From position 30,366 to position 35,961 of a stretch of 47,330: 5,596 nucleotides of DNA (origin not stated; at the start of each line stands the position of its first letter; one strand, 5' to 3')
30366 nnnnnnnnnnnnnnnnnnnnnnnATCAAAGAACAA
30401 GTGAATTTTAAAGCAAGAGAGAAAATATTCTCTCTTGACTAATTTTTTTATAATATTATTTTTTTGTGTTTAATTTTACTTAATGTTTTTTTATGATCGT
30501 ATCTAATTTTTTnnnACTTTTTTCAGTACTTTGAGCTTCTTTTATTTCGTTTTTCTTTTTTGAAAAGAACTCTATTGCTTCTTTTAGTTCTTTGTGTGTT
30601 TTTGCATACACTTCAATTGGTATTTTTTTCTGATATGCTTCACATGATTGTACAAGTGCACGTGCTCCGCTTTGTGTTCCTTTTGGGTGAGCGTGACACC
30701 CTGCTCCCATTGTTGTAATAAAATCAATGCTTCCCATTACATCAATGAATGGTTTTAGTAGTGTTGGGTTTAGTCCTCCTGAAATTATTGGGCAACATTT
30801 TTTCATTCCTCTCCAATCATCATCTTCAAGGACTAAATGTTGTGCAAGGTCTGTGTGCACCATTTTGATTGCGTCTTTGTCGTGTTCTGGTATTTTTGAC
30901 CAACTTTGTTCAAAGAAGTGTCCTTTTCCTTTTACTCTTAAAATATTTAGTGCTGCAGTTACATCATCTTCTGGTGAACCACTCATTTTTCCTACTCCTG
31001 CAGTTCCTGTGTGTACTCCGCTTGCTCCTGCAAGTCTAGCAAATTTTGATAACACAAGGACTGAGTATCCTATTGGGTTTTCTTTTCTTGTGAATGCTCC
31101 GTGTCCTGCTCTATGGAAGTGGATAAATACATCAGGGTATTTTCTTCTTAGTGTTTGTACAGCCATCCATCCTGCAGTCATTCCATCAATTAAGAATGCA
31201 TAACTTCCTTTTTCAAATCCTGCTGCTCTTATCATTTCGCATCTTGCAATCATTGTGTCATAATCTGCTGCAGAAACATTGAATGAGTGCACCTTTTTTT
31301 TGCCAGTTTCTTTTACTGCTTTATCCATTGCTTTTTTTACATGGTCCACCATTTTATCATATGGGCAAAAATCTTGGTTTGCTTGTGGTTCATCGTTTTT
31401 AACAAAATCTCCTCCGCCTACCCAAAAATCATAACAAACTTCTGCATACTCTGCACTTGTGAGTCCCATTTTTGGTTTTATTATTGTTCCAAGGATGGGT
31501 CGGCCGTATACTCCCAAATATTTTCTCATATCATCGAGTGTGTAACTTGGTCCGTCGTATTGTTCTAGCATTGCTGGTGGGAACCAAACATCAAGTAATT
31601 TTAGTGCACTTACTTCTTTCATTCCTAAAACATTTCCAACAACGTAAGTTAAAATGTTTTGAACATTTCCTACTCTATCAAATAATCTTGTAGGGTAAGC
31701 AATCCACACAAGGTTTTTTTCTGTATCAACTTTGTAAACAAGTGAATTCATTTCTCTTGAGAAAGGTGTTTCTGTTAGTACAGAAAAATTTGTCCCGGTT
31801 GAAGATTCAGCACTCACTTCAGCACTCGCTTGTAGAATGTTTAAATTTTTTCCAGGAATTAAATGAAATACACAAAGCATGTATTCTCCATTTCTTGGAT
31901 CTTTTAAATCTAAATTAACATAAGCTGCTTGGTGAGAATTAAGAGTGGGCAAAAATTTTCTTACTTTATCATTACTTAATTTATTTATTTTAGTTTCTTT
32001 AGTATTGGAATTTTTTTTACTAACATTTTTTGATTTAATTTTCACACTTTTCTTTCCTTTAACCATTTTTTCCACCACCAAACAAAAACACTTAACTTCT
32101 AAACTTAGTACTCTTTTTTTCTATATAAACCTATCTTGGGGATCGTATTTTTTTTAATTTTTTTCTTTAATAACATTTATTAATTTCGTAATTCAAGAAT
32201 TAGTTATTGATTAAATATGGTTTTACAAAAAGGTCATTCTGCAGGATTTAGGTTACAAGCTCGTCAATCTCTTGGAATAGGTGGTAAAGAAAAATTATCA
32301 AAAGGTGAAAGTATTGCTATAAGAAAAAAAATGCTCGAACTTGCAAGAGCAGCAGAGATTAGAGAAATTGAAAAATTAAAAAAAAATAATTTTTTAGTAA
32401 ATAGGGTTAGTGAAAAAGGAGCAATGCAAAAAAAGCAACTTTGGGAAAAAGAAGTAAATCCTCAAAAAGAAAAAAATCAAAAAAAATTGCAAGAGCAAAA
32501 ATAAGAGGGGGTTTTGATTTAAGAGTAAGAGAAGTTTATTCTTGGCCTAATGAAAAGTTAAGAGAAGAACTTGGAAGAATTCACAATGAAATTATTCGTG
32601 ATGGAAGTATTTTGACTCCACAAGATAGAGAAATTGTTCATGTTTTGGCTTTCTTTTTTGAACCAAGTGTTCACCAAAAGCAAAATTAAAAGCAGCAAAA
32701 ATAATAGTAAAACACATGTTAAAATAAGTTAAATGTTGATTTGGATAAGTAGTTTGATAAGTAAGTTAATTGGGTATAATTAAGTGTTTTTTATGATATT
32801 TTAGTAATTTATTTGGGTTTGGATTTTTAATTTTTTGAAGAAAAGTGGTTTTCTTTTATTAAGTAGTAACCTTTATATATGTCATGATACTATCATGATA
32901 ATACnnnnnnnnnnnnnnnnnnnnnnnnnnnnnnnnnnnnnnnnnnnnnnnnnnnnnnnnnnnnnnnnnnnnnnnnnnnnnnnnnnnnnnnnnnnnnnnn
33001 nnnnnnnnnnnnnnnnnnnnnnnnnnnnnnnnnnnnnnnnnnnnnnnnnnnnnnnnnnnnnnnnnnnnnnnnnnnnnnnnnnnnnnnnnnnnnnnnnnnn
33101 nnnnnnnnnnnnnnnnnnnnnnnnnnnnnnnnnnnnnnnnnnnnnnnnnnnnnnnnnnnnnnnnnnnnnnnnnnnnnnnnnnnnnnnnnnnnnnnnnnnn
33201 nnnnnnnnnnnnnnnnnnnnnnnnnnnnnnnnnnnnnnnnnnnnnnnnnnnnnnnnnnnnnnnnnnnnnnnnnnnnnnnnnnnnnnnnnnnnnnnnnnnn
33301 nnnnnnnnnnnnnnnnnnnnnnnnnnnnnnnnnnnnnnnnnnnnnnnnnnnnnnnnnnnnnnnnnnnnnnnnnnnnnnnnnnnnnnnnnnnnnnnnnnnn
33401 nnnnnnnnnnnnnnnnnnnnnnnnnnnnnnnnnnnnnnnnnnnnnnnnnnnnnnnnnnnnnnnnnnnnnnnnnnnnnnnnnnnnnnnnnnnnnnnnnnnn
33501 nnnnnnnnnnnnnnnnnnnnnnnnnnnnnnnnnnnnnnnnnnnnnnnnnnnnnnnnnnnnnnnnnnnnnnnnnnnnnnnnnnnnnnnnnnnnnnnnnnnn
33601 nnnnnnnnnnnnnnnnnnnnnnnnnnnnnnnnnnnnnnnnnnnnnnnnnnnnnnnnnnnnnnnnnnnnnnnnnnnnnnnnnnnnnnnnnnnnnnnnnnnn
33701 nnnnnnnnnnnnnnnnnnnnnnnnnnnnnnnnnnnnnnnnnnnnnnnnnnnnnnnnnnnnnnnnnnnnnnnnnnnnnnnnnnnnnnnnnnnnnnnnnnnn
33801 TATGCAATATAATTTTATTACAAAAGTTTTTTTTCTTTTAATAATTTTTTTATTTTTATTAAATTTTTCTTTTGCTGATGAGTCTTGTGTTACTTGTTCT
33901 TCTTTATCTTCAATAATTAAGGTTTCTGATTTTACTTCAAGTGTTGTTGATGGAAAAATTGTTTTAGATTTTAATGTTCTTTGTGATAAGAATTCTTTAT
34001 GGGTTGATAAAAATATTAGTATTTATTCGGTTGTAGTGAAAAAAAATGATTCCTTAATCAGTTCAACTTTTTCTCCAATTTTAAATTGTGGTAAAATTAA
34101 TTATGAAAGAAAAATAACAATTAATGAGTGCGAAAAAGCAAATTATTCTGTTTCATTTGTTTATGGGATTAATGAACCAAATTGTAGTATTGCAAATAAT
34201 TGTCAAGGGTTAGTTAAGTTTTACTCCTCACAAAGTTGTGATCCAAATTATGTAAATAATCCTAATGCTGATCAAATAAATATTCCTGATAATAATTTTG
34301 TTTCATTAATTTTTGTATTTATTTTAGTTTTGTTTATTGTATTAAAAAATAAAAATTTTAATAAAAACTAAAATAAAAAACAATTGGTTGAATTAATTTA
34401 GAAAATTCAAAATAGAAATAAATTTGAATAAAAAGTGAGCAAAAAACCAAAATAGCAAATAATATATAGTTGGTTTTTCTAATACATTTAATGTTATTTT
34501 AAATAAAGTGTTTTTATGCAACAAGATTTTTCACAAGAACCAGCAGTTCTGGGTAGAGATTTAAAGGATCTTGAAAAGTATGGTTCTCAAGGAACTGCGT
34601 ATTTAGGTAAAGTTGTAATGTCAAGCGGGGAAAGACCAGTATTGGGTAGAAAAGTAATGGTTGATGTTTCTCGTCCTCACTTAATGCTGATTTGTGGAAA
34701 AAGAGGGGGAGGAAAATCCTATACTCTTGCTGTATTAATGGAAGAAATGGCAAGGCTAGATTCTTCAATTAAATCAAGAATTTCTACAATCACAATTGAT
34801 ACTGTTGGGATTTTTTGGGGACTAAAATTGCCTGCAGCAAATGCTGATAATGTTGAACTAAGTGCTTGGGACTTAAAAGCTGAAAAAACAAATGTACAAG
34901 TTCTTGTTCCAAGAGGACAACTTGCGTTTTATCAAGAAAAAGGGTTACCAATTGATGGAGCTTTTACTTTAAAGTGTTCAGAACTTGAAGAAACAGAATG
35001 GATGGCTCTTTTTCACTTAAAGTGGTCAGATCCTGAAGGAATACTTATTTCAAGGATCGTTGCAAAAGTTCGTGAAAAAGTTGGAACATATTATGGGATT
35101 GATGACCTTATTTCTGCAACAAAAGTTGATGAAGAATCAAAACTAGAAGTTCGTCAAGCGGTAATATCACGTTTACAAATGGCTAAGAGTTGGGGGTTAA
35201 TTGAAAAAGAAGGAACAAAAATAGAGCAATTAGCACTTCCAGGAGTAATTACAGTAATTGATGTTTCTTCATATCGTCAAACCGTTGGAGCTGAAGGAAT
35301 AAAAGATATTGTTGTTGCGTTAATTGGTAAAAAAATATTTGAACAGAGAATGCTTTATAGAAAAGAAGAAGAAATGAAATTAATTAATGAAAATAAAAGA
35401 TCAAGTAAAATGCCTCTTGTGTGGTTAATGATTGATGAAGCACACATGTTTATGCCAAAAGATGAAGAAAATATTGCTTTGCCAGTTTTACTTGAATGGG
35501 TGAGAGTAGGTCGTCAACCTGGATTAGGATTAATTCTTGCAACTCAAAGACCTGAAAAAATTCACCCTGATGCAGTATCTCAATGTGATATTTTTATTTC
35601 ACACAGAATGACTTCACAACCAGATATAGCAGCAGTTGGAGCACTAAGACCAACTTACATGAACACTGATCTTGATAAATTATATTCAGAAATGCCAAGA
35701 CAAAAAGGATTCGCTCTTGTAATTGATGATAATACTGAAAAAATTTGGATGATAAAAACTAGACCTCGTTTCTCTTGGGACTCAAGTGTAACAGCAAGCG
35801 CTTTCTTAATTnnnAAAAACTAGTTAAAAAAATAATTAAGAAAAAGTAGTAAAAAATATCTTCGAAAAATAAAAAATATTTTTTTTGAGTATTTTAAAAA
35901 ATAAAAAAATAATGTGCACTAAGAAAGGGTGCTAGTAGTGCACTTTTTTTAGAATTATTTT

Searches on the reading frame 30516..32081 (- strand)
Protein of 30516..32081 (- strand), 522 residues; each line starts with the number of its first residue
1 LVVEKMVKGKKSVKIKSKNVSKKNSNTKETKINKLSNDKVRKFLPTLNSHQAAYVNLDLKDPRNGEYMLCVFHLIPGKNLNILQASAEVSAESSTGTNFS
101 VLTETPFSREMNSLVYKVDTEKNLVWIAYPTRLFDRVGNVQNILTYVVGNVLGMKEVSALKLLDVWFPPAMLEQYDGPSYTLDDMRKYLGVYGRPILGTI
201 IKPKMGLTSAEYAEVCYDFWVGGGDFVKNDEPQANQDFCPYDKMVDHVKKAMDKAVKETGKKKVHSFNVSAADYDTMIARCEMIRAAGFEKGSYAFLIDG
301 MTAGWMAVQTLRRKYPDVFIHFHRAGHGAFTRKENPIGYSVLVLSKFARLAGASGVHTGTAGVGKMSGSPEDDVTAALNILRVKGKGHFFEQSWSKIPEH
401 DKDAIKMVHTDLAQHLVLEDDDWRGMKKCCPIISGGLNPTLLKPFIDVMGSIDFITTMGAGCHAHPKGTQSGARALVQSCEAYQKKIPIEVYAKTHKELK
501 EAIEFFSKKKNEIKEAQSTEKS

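Call 59: search_protein_families(library=pfam, proteins=[window:30516-32081:-], max_evalue=0.00001)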
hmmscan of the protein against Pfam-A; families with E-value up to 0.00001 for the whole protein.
window:30516-32081:- (522 aa): 2 families
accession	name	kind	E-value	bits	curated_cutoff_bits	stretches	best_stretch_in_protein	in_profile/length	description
PF00016.26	RuBisCO_large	-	8.3e-91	304.8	30.1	2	183-398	3-220/299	Ribulose bisphosphate carboxylase large chain, catalytic domain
PF02788.21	RuBisCO_large_N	-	6.6e-29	101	20.7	1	55-171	3-120/120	Ribulose bisphosphate carboxylase large chain, N-terminal domain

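Call 61: search_protein_families(library=ncbifam, proteins=[window:30516-32081:-], max_evalue=1e-10)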
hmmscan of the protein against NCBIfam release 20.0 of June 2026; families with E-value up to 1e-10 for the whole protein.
window:30516-32081:- (522 aa): 6 families
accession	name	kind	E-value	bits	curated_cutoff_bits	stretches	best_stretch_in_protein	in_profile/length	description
NF010002.0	PRK13475.1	equivalog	8.1e-192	637.9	489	1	49-513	2-447/459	ribulose-bisphosphate carboxylase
NF003252.0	PRK04208.1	subfamily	4.1e-106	355.3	438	2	47-398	10-365/468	ribulose-bisphosphate carboxylase large subunit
TIGR03326.1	rubisco_III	equivalog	7.6e-101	338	497.45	2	54-397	2-347/426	type III ribulose-bisphosphate carboxylase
NF042437.1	OxoIsoapPDcar_OiaX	equivalog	6.2e-45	153.7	700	1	122-353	73-296/412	3-oxo-isoapionate-4-phosphate decarboxylase OiaX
NF007095.0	PRK09549.1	equivalog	9.2e-38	129.8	409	1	119-354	64-290/407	2,3-diketo-5-methylthiopentyl-1-phosphate enolase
TIGR03332.1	salvage_mtnW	equivalog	1.6e-31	109.3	513.6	1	116-354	66-295/407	2,3-diketo-5-methylthiopentyl-1-phosphate enolase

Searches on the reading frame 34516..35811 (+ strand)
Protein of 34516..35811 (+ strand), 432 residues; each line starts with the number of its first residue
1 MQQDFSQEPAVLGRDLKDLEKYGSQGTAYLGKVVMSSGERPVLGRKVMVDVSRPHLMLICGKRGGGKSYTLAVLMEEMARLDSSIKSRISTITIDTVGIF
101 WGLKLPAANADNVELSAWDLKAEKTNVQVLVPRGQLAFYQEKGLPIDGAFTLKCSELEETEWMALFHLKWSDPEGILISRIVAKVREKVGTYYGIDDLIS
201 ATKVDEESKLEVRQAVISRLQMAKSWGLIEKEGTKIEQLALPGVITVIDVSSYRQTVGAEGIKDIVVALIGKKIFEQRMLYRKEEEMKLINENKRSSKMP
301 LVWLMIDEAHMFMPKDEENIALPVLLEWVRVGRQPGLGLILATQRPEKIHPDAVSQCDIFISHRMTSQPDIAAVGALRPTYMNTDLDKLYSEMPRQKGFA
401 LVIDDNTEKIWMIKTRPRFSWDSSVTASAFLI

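Call 59: search_protein_families(library=pfam, proteins=[window:34516-35811:+], max_evalue=0.00001)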
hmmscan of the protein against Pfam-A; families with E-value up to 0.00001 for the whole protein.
window:34516-35811:+ (432 aa): 1 family
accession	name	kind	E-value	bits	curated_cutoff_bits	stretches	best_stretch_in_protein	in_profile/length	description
PF01935.23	DUF87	-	6.7e-07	30.1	23.2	1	47-256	14-207/220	Helicase HerA, central domain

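Call 61: search_protein_families(library=ncbifam, proteins=[window:34516-35811:+], max_evalue=1e-10)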
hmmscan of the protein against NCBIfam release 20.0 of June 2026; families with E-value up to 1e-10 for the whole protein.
window:34516-35811:+ (432 aa): 2 families
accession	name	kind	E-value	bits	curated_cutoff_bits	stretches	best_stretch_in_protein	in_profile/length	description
NF042944.1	HerA_antiphage_2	equivalog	6.5e-15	54.9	850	1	245-405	379-532/576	anti-phage-associated helicase HerA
NF040819.1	helicase_HerA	equivalog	3.5e-14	52.2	970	1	51-366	155-468/561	DNA double-strand break repair helicase HerA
